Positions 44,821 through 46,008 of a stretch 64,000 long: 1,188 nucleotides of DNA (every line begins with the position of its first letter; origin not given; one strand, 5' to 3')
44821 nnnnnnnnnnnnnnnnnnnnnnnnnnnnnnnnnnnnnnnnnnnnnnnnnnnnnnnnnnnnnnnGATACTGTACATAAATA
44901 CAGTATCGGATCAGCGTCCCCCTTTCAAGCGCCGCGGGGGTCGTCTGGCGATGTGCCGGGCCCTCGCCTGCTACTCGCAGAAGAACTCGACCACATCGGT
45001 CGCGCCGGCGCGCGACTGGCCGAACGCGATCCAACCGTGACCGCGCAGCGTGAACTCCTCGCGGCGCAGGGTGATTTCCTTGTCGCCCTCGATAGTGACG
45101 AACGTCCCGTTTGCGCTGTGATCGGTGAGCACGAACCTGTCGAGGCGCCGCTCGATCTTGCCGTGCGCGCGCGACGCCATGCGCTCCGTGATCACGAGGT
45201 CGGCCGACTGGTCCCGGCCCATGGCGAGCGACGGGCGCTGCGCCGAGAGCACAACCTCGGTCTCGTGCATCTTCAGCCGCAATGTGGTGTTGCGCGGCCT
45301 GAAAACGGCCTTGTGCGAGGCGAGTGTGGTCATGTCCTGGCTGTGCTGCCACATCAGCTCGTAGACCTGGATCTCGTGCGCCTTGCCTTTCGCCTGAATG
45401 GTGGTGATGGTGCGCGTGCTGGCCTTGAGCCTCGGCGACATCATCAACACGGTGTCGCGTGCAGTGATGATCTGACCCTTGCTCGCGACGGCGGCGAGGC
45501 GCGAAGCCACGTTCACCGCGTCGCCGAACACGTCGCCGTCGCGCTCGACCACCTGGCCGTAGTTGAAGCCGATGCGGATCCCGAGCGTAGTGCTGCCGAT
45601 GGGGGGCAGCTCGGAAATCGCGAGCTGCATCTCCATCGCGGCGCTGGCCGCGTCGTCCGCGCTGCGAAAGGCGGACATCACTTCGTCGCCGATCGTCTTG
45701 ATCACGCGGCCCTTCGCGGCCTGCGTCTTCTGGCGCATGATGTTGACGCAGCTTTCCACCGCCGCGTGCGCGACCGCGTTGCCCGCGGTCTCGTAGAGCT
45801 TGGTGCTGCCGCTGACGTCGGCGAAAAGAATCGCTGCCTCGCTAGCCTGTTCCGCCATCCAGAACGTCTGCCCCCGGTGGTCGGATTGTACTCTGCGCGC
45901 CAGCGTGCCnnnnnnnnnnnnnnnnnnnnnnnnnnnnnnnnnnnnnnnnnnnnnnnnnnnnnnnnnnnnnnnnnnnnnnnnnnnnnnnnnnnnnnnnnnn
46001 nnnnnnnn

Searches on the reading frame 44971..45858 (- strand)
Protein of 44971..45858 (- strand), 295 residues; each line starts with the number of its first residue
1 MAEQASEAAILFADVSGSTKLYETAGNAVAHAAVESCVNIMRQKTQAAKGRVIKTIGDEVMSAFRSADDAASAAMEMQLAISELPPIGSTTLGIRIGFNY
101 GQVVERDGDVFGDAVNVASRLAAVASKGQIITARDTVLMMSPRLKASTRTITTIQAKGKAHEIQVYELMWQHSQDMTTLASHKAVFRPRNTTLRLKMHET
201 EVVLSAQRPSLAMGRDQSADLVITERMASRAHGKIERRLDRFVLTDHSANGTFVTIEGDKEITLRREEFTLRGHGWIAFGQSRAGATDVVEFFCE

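Call 23: search_protein_families(library=ncbifam, proteins=[window:44971-45858:-], max_evalue=0.001)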
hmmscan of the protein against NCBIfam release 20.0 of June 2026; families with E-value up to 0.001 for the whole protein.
window:44971-45858:- (295 aa): 4 families
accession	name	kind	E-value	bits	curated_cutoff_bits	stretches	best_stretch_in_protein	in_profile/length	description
NF058673.1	LipAdnlyCyLipJMY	equivalog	5.8e-12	45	800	1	8-133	296-415/449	bifunctional lipase/adenylate cyclase LipJ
TIGR03354.1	VI_FHA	hypoth_equivalog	1.2e-06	28.6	120.25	1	202-255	17-72/420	type VI secretion system-associated FHA domain protein TagH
NF049868.1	FhaB_Rv0019c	equivalog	5.6e-06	26.5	125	1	198-255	77-133/158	FHA domain-containing protein FhaB/FipA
NF052403.1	ESX1TransRegEspM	equivalog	0.0004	19.3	550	1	191-264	11-84/367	ESX-1 type VII secretion system transcriptional regulator EspM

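Call 90: search_protein_families(library=pfam, proteins=[window:44971-45858:-], max_evalue=0.1)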
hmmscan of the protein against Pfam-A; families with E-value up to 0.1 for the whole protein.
window:44971-45858:- (295 aa): 3 families
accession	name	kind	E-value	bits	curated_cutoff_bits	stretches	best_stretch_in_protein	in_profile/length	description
PF00211.25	Guanylate_cyc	-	2.2e-19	70.2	21.9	1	2-166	3-179/183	Adenylate and Guanylate cyclase catalytic domain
PF00498.31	FHA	-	2.2e-08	34.8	20.7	1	213-255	3-47/67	FHA domain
PF16697.10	Yop-YscD_cpl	-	3.1e-05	24.6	33.2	1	208-279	16-90/94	Inner membrane component of T3SS, cytoplasmic domain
